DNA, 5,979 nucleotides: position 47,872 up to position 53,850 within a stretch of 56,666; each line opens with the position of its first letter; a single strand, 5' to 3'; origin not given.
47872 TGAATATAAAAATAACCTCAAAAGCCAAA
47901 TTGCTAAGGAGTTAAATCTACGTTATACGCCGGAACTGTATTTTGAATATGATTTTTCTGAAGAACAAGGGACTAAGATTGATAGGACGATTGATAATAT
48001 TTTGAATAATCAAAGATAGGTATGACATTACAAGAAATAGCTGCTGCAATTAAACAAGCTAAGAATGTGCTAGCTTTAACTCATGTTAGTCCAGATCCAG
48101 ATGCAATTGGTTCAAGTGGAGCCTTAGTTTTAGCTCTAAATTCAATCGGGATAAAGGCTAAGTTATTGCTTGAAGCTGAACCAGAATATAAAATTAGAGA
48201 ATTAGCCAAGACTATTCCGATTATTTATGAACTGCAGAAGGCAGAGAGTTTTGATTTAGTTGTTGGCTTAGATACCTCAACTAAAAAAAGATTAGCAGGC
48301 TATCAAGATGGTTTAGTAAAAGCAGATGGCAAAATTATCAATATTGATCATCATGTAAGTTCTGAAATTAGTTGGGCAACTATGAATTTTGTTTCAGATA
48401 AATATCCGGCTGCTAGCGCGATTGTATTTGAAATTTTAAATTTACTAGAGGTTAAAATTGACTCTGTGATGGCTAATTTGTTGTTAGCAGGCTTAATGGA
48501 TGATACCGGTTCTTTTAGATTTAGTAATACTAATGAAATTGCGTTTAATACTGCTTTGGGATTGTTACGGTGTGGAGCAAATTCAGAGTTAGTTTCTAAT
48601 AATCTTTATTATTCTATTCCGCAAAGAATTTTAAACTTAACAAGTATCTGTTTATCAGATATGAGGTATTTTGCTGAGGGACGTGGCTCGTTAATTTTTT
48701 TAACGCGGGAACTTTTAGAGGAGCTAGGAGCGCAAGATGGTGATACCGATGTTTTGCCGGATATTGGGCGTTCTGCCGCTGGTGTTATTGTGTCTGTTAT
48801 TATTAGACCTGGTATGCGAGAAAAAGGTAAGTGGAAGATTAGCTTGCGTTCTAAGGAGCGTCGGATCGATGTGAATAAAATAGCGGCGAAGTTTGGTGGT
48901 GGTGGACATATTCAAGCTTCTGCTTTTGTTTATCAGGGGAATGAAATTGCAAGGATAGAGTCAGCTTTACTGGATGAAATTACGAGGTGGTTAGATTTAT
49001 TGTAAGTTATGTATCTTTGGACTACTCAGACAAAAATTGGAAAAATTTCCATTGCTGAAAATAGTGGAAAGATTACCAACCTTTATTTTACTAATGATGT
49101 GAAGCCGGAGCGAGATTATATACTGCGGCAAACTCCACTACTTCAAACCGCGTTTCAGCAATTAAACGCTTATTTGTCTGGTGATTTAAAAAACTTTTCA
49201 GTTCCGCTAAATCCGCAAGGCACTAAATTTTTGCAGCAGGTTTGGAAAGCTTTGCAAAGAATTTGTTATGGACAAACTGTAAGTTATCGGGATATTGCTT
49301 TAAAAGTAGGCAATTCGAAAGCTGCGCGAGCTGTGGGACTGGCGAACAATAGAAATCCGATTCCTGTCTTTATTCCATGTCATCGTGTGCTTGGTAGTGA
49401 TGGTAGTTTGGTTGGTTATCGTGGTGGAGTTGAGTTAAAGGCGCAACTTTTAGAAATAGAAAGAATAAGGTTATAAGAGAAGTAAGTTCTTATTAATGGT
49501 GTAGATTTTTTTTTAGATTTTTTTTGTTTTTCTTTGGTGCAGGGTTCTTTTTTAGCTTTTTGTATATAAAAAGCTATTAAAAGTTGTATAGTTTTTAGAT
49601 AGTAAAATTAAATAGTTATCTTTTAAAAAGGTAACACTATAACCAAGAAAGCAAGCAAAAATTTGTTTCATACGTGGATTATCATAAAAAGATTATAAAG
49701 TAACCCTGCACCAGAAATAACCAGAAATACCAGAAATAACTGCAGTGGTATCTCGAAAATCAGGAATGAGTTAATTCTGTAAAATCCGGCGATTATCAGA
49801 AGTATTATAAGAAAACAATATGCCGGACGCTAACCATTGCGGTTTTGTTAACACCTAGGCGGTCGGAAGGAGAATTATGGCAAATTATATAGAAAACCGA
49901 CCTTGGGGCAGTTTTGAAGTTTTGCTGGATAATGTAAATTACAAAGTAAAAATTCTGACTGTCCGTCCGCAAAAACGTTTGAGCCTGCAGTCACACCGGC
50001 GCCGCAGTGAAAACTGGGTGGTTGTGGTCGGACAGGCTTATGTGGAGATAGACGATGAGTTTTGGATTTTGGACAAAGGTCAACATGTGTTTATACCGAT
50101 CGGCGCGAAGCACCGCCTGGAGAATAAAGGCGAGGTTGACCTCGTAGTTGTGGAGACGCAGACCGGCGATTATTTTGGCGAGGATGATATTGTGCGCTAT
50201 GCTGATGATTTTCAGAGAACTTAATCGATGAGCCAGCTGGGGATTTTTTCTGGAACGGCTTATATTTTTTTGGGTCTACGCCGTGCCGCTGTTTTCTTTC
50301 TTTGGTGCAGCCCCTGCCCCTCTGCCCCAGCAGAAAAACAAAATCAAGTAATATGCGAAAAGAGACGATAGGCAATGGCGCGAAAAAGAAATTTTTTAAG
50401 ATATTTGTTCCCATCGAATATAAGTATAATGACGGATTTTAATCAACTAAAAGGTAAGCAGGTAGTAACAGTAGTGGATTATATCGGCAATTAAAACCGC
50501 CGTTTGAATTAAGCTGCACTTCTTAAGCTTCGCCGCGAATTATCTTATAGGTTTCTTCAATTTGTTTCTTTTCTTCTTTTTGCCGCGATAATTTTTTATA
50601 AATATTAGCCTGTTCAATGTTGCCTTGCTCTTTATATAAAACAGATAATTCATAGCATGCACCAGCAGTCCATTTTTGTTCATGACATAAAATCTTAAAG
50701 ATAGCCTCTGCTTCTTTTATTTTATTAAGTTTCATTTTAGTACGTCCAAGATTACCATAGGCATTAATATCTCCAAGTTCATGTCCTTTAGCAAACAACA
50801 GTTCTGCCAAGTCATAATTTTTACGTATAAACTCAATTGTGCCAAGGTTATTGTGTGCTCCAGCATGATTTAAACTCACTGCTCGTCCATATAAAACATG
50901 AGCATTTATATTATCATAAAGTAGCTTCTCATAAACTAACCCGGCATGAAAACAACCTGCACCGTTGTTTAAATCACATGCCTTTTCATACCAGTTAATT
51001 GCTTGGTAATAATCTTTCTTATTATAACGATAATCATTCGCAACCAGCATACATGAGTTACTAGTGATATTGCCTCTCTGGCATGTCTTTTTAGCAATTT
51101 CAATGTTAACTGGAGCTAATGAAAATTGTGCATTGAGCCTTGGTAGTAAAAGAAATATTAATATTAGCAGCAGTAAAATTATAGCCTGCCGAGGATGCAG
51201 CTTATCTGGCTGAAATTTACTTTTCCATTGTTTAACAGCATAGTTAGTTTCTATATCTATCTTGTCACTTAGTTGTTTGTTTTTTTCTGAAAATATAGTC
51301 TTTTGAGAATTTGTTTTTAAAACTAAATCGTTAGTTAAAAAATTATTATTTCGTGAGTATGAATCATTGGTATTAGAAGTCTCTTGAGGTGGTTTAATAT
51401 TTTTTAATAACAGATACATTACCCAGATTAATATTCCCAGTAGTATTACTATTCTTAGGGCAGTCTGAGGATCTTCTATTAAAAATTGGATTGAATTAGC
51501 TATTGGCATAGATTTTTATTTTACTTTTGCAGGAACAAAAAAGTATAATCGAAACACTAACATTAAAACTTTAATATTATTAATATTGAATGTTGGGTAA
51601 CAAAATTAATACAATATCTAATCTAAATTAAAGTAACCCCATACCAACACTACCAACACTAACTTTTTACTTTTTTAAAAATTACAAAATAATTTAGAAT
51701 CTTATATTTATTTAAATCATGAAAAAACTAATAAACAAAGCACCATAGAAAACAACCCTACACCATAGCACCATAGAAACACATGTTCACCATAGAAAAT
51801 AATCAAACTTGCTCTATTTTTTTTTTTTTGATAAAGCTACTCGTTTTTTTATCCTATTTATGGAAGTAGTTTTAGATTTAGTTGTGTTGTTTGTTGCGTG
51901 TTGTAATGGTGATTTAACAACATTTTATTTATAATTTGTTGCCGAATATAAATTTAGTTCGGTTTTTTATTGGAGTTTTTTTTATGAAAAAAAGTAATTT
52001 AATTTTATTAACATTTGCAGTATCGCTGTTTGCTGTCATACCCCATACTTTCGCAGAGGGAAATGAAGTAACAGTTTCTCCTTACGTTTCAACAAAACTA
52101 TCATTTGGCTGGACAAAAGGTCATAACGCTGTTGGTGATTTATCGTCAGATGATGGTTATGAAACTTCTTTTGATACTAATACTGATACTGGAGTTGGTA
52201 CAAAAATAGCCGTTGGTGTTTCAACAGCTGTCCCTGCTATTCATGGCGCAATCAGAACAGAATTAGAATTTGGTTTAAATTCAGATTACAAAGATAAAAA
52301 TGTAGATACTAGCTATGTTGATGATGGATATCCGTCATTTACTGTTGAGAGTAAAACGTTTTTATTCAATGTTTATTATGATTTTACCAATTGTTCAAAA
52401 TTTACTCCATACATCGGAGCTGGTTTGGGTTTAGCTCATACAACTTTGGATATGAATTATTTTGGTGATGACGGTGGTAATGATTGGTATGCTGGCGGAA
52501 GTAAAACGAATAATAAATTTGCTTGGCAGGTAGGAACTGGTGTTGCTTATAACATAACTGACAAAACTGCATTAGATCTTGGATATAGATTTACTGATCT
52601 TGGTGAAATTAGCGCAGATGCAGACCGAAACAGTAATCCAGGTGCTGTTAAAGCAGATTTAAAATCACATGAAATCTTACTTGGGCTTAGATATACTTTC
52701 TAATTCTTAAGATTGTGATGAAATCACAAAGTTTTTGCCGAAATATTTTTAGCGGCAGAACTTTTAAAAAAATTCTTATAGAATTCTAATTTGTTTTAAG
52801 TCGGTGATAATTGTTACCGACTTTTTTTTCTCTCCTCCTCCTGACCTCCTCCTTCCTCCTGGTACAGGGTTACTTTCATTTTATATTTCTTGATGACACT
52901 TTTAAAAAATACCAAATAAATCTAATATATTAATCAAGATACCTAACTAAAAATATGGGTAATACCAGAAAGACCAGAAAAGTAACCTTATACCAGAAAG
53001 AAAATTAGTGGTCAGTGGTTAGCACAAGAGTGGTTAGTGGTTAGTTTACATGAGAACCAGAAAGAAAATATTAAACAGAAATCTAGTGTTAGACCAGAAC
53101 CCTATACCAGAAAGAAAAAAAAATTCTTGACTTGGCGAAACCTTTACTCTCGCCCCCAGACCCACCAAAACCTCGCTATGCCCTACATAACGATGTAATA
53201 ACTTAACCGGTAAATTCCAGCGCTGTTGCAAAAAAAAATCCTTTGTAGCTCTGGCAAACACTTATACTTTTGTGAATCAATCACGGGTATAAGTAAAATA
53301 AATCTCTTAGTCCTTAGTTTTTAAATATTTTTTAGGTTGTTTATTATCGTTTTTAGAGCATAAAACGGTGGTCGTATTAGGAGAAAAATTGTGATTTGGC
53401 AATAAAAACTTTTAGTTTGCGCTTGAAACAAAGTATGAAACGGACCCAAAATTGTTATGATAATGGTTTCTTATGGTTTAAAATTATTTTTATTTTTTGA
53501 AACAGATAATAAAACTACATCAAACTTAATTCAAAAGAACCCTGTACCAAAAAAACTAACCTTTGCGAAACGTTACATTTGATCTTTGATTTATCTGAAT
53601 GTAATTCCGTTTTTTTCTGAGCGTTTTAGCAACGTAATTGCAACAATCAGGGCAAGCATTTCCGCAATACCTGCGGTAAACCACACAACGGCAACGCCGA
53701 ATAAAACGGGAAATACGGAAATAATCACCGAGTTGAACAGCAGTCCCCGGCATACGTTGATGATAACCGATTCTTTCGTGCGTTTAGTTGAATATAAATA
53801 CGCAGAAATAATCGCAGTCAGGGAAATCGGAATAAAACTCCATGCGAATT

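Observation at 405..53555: Dispersed MITE-like palindromic repeat family with conserved 17-21-bp termini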

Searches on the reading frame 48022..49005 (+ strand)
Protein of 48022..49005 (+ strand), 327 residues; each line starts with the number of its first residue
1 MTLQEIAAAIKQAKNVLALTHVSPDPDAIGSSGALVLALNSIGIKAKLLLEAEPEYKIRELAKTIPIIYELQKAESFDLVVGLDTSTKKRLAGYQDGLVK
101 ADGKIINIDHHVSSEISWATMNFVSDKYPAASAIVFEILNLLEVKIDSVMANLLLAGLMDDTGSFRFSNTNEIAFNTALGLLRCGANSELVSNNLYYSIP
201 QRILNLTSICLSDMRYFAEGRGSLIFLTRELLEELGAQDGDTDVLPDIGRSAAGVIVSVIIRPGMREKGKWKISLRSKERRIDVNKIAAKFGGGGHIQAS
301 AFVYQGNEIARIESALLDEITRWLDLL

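Call 27: find_homologous_proteins(query=window:48022-49005:+, max_evalue=1e-20)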
Query window:48022-49005:+ (327 aa): 6130 proteins with E <= 1e-20 among 8000 candidates; the best 120 are listed.
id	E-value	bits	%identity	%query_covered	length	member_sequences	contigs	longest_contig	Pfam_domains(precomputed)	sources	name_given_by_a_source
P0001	1.9e-206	702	100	100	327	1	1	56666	PF01368.28,PF02272.25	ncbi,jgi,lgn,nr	ncbi:MAG: DHH family phosphoesterase [Deltaproteobacteria bacterium]|jgi:phosphoesterase RecJ-like p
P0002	5.5e-165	566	79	100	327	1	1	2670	PF01368.28,PF02272.25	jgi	jgi:phosphoesterase RecJ-like protein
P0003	1.9e-137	476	68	100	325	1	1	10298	PF01368.28,PF02272.25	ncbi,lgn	-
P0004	1.8e-118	413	59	99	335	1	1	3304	PF01368.28,PF02272.25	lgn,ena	-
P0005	8.0e-114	398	58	99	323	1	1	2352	PF01368.28,PF02272.25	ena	-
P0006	3.7e-68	248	44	98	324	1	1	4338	PF01368.28,PF02272.25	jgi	jgi:bifunctional oligoribonuclease and PAP phosphatase NrnA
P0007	4.3e-68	248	42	99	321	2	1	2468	PF01368.28,PF02272.25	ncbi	-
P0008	7.2e-67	244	41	89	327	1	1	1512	PF01368.28,PF02272.25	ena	-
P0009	7.9e-67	244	41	89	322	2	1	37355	PF01368.28,PF02272.25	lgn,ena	-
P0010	1.2e-66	243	42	99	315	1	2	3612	PF01368.28,PF02272.25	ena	-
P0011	2.6e-66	242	42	98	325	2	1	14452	PF01368.28,PF02272.25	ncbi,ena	-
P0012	1.6e-65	240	41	88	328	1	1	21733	PF01368.28,PF02272.25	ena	-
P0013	1.0e-64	237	41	89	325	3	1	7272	PF01368.28,PF02272.25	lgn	-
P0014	3.2e-64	235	40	99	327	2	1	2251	PF01368.28,PF02272.25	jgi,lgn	jgi:phosphoesterase RecJ-like protein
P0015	1.1e-63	234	42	97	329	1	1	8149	PF01368.28,PF02272.25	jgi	jgi:bifunctional oligoribonuclease and PAP phosphatase NrnA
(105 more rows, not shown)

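Call 28: find_encoding_contigs(protein=P0003, flank=10000, max_places=3)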
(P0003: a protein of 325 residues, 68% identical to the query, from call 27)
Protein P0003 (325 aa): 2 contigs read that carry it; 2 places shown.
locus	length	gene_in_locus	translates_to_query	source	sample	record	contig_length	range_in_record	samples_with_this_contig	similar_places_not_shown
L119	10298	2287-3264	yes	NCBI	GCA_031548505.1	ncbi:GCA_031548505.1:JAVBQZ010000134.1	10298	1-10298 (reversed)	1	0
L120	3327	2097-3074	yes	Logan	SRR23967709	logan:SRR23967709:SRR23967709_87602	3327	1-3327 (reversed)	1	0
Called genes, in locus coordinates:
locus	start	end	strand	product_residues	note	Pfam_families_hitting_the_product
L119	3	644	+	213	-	?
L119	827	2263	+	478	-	PF02881:SRP54_N (faint), PF06414:Zeta_toxin (weak), PF13191:AAA_16 (faint), PF00448:SRP54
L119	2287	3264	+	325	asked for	PF01368:DHH, PF02272:DHHA1 (weak)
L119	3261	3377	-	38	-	-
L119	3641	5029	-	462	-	PF23023:Anti-Pycsar_Apyc1 (weak), PF00753:Lactamase_B, PF12706:Lactamase_B_2, PF16661:Lactamase_B_6, PF10996:Beta-Casp, PF07521:RMMBL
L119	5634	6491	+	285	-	-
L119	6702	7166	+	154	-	PF00383:dCMP_cyt_deam_1, PF14437:MafB19-deam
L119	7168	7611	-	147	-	PF00512:HisKA (weak)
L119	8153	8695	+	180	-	-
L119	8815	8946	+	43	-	-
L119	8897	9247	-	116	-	-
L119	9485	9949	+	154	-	PF16571:FBP_C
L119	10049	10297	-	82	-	?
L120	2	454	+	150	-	?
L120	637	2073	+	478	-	PF02881:SRP54_N (faint), PF06414:Zeta_toxin (weak), PF13191:AAA_16 (faint), PF00448:SRP54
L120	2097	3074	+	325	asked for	PF01368:DHH, PF02272:DHHA1 (weak)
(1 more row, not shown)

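Call 29: find_encoding_contigs(protein=P0002, flank=10000, max_places=3)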
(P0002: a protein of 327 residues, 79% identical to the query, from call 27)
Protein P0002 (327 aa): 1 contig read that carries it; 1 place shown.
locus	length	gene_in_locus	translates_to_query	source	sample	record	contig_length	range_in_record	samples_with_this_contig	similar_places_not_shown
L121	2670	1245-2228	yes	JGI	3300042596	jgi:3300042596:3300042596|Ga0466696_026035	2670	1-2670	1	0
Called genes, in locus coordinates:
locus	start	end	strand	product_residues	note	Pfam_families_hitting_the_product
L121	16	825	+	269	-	PF11987:IF-2, PF03144:GTP_EFTU_D2 (weak)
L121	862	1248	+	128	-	PF02033:RBFA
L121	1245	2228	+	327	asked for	PF01368:DHH, PF02272:DHHA1 (weak)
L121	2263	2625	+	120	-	PF01050:MannoseP_isomer, PF07883:Cupin_2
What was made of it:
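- On Classical MITE (DDE-IS derived): L121 lacks copy D, together with the Ogt gene (call 29).
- The NrnA-cupin region of the 79% relative also lacks copy D (call 29).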

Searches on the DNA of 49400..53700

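Call 49: search_rna_families(source=window, start=49400, end=53700, threshold=evalue, max_evalue=5)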
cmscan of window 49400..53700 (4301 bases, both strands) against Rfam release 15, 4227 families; matches with E-value up to 5: 3.
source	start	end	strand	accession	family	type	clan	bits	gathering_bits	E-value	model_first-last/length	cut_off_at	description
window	52723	52835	+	RF00558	L20_leader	Cis-reg; leader;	-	21.6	58.7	0.6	1-127/127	no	Ribosomal protein L20 leader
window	49907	49963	+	RF00570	SNORD64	Gene; snRNA; snoRNA; CD-box;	CL00069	19.6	40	3.9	1-67/67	no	Small Nucleolar RNA SNORD64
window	52753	52819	-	RF01641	ceN53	Gene; snRNA; snoRNA; CD-box;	-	18.5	50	4.1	1-74/74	no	Caenorhabditis snoRNA ceN53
